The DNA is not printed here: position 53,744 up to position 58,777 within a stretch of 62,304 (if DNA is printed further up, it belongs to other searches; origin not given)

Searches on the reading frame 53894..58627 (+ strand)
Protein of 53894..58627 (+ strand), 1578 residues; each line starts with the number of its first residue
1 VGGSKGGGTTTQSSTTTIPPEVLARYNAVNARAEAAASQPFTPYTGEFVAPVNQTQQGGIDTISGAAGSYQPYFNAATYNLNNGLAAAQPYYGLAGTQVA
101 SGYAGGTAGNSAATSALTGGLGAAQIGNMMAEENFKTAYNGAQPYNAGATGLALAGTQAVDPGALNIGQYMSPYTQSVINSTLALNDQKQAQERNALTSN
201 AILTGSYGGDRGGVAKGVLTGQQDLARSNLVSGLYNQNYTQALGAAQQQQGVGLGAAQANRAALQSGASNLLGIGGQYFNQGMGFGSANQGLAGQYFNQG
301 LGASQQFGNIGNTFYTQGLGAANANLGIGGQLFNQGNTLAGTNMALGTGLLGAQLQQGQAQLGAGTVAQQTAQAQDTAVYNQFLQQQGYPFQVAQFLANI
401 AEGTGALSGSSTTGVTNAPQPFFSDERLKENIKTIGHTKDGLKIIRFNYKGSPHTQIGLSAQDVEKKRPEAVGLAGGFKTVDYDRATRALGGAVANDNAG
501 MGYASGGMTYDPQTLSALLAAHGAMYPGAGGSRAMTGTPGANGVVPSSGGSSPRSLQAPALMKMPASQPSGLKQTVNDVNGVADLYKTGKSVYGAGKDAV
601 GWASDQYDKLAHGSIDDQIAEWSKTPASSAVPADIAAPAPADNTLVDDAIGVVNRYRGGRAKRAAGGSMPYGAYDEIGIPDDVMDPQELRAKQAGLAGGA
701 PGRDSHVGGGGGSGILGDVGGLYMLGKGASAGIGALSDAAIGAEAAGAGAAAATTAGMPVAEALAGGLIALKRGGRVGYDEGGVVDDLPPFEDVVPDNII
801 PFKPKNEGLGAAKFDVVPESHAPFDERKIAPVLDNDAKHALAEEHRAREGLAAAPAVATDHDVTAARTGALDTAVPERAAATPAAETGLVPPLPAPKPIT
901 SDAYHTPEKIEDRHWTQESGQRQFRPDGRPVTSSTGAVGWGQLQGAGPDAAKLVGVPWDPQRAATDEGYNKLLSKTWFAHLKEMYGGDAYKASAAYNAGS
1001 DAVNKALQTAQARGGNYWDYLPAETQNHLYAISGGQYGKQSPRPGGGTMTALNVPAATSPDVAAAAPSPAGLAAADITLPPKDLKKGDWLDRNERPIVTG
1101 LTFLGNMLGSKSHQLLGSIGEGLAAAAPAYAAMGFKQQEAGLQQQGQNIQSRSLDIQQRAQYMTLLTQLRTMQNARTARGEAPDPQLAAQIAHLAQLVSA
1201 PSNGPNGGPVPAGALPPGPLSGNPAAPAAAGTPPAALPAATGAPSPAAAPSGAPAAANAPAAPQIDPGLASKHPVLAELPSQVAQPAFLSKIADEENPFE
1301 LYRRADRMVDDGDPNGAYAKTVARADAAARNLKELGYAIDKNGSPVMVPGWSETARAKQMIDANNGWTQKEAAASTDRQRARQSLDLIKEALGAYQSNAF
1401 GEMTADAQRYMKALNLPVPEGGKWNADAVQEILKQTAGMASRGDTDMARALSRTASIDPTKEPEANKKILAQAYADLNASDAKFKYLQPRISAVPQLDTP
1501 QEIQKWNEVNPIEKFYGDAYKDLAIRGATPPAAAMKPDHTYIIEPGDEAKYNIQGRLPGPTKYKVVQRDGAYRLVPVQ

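Call 45: search_protein_families(library=phrogs, proteins=[window:53894-58627:+], max_evalue=0.00001)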
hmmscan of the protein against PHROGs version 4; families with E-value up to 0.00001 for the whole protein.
window:53894-58627:+ (1578 aa): 3 families
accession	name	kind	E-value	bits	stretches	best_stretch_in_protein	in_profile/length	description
phrog_6121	-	head and packaging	3e-15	57.6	1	246-489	198-390/392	virion structural protein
phrog_37649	-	tail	6.9e-13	47.7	1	917-1027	1223-1341/2006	tail length tape measure protein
phrog_4287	-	DNA, RNA and nucleotide metabolism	3.4e-09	37.4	1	5-485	4-385/392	DNA ejection protein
